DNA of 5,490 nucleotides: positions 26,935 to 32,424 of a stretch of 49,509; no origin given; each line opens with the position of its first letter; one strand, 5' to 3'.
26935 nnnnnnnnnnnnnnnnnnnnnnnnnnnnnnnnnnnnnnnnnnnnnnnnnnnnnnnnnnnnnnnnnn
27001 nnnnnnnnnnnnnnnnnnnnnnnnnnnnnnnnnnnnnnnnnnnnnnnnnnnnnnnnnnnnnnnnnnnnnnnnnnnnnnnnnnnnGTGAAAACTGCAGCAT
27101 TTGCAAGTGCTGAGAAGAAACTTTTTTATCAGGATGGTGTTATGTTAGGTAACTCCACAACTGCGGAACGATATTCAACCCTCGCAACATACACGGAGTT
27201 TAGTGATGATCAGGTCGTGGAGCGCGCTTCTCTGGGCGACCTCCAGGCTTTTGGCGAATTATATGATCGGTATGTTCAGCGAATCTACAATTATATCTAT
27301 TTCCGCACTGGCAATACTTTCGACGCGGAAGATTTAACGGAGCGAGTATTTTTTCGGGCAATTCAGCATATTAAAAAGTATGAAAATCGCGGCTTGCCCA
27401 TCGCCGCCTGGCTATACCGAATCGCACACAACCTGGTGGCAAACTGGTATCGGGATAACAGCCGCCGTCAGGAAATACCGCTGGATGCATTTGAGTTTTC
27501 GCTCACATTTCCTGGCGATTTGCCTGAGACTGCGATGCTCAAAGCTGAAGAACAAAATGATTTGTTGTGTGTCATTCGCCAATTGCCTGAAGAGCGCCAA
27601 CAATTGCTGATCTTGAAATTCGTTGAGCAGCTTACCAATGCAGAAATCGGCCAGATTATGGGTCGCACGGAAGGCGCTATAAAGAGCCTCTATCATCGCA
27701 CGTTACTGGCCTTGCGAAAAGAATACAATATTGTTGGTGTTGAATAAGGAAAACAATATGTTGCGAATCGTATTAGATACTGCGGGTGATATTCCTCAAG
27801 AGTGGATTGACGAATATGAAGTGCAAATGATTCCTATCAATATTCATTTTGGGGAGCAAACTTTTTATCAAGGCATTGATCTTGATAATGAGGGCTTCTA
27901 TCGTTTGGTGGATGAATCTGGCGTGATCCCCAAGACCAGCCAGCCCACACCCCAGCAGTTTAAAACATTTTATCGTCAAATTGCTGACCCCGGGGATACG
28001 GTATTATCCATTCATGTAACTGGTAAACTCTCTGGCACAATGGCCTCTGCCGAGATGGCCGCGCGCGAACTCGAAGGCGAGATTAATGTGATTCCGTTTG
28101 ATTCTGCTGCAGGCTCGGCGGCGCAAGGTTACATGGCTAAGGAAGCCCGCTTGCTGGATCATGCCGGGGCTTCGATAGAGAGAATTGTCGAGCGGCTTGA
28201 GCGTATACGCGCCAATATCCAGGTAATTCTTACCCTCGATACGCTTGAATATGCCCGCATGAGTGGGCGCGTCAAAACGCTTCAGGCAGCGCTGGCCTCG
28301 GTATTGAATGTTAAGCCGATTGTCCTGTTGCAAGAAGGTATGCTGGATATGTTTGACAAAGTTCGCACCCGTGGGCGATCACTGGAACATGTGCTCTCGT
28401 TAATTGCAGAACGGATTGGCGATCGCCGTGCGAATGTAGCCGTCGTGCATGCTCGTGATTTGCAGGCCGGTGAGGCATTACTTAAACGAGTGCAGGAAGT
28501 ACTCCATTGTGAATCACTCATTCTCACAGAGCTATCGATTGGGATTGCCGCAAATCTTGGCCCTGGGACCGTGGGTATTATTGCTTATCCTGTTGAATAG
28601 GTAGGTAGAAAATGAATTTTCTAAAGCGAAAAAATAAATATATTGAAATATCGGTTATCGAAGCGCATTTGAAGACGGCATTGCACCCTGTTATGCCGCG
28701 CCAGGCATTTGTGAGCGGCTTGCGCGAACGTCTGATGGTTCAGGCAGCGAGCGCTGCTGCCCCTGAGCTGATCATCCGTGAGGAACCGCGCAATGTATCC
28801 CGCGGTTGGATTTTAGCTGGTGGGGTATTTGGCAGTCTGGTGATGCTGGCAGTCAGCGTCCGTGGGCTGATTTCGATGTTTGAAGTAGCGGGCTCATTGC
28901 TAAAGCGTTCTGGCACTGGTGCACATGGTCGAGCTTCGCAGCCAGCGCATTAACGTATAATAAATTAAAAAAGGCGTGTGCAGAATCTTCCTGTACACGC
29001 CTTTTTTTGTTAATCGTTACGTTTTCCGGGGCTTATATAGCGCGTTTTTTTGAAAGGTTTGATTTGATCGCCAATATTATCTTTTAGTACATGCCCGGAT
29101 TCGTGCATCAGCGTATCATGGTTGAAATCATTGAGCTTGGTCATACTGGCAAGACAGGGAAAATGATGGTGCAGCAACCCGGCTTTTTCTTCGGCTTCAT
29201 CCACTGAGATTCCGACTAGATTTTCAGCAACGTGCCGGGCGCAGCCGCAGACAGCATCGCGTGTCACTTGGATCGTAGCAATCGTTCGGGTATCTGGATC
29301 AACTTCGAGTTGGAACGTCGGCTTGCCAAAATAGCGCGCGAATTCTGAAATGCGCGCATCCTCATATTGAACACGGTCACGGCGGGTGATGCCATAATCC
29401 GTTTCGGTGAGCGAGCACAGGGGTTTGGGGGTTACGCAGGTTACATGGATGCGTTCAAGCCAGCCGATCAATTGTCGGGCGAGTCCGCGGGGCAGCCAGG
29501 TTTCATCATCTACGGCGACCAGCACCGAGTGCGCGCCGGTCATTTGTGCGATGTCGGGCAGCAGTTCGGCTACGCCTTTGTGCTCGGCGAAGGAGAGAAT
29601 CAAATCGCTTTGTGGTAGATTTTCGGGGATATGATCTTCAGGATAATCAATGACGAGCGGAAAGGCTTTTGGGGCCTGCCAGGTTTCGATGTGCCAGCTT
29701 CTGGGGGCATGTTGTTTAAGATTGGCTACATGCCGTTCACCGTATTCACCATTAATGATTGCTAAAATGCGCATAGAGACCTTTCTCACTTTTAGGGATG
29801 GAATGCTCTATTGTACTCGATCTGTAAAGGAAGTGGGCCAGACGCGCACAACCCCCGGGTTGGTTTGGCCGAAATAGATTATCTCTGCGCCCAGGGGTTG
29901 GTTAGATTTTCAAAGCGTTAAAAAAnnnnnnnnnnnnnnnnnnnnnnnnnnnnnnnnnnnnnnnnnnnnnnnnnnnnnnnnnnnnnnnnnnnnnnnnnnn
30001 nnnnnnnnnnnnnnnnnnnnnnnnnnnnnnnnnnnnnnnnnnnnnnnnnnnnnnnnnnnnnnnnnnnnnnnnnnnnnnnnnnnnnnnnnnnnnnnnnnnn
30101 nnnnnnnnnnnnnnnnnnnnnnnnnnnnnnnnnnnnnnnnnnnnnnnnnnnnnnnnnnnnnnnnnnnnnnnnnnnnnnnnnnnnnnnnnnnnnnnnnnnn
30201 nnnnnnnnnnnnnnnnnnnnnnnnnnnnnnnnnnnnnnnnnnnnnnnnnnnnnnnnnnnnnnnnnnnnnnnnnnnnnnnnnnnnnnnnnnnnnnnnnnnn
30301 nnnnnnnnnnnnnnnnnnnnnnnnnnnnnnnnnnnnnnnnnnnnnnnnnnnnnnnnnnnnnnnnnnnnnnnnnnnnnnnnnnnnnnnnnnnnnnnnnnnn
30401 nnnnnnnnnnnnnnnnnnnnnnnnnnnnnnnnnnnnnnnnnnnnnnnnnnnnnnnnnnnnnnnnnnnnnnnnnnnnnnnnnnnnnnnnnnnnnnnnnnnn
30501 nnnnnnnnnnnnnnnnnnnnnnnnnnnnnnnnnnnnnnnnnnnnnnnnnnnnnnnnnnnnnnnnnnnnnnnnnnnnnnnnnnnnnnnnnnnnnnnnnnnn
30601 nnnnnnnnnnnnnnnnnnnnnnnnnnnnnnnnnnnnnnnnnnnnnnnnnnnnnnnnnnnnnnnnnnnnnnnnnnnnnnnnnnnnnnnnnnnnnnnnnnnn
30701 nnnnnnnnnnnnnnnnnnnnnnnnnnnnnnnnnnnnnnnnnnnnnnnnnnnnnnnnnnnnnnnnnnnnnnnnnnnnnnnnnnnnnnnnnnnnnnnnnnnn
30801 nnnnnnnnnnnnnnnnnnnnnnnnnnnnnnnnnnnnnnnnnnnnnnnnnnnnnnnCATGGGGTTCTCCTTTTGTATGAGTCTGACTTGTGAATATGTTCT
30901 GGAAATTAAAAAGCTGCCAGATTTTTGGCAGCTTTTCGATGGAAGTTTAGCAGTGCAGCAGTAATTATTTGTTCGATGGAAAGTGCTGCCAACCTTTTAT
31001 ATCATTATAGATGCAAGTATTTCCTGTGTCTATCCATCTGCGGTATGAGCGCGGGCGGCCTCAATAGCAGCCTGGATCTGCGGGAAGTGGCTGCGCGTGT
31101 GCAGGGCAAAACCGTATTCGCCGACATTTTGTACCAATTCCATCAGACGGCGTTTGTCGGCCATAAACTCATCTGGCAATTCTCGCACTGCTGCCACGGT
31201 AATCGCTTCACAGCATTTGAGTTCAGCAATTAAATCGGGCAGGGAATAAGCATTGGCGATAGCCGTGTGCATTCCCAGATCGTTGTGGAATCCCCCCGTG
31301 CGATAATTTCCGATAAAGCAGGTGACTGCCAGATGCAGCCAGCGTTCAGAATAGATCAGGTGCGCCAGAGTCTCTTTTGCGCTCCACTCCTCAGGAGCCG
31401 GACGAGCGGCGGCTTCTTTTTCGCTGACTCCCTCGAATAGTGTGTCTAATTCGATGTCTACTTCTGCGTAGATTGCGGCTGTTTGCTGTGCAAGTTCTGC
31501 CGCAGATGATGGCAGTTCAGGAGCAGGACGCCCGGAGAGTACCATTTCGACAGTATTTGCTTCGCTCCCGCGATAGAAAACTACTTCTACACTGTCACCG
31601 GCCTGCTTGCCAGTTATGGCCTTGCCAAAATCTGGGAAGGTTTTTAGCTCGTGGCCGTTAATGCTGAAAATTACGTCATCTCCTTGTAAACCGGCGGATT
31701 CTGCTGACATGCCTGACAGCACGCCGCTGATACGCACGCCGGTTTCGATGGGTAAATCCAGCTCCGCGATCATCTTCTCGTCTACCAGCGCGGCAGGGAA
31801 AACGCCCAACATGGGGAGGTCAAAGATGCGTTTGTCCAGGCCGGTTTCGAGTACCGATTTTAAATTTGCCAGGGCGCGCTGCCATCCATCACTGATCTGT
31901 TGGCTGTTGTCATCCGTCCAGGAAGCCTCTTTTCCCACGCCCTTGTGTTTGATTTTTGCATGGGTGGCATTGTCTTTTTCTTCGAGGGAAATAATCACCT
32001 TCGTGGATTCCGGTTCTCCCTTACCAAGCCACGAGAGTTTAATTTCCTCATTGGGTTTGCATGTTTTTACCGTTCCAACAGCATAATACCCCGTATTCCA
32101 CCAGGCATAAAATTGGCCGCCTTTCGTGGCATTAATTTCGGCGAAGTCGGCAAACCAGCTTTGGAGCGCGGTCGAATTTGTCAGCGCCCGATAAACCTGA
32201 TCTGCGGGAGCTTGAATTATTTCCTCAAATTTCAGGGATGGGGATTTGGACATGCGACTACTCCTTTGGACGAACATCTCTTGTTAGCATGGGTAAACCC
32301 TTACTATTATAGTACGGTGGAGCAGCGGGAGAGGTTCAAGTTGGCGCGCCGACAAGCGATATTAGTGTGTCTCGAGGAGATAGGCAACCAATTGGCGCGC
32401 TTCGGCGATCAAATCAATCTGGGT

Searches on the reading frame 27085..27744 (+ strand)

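Call 43: search_protein_families(library=ncbifam, proteins=[window:27085-27744:+], max_evalue=0.00001)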
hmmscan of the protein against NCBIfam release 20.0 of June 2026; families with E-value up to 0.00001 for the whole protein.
window:27085-27744:+ (220 aa): 67 families (the best 25 are shown)
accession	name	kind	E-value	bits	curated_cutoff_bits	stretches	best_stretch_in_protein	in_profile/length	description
TIGR02952.1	Sig70_famx2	equivalog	3.9e-47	160.3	206.45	1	45-212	2-168/170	ECF subfamily RNA polymerase sigma factor, BldN family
TIGR02950.1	SigM_subfam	subfamily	2.8e-27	95.5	147.95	1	57-214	3-158/159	RNA polymerase sigma factor, SigM family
TIGR02937.1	sigma70-ECF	superfamily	1.4e-26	93.1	42.9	1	55-213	2-164/165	sigma-70 family RNA polymerase sigma factor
NF009166.1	PRK12513.1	equivalog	2.1e-24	86.3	206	1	38-214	6-186/193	RNA polymerase sigma factor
NF007230.0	PRK09648.1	subfamily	1.6e-23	83.4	209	1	42-214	14-189/195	RNA polymerase sigma factor ShbA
NF007223.0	PRK09641.1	equivalog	2.6e-22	79.6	209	1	43-214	7-184/187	RNA polymerase sigma factor SigW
NF007220.0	PRK09639.1-5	equivalog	1.5e-21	77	260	1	55-213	4-163/181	RNA polymerase sigma factor SigX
TIGR02948.1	SigW_bacill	equivalog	2.8e-21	76.4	243.1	1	43-214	7-184/187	RNA polymerase sigma factor SigW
NF009171.0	PRK12518.1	equivalog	3.5e-21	75.9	208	1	35-219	8-189/191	RNA polymerase sigma factor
NF009195.0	PRK12543.1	subfamily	8.4e-21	74.3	197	1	41-216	7-180/192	RNA polymerase sigma factor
TIGR02985.1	Sig70_bacteroi1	subfamily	1.6e-20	73.9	126.4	1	54-213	1-161/162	RNA polymerase sigma-70 factor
NF007216.0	PRK09638.1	equivalog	4.1e-20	72.3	194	1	40-215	4-175/180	RNA polymerase sigma factor SigY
TIGR02983.1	SigE-fam_strep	subfamily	4.8e-19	68.8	141.55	1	54-214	6-158/162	SigE family RNA polymerase sigma factor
NF004113.0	PRK05602.1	equivalog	7.4e-19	68.2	208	1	28-213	19-200/211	RNA polymerase sigma factor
NF007229.0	PRK09647.1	equivalog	3.7e-18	65.6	265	1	51-213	41-201/220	RNA polymerase sigma factor SigE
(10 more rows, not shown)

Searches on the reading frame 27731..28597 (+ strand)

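Call 43: search_protein_families(library=ncbifam, proteins=[window:27731-28597:+], max_evalue=0.00001)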
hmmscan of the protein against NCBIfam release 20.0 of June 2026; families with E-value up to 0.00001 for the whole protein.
window:27731-28597:+ (289 aa): 2 families
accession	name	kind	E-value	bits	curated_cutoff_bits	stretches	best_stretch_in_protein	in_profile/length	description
TIGR00762.1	DegV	domain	7.5e-78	261.5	99.7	1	12-286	2-276/276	DegV family EDD domain-containing protein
NF038249.1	fatty_FakB1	equivalog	1.8e-40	138.9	350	1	13-283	5-277/286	fatty acid kinase binding subunit FakB1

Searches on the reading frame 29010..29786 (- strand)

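Call 79: search_protein_families(library=pfam, proteins=[window:29010-29786:-], max_evalue=0.00001)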
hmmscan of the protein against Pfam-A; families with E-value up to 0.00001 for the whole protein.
window:29010-29786:- (258 aa): 1 family
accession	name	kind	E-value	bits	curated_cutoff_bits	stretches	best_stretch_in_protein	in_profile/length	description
PF02593.20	DUF166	-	3.6e-45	154.7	24.4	1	10-238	3-215/221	Domain of unknown function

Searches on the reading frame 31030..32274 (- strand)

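Call 79: search_protein_families(library=pfam, proteins=[window:31030-32274:-], max_evalue=0.00001)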
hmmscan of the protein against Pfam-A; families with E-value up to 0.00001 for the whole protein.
window:31030-32274:- (414 aa): 5 families
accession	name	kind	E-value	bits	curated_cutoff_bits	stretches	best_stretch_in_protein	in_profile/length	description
PF08327.17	AHSA1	-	5.6e-20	72.3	22.1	1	22-143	2-125/125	Activator of Hsp90 ATPase homolog 1-like protein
PF13180.12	PDZ_2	-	1.4e-09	38.6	27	1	177-244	11-78/80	PDZ domain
PF12867.12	DinB_2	-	1.9e-06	28.8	24.8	1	276-374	9-98/128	DinB superfamily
PF17820.7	PDZ_6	-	3.4e-06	27.1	27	1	182-235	2-54/54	PDZ domain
PF00595.29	PDZ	-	4.5e-06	27.4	23.2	1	177-230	24-77/81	PDZ domain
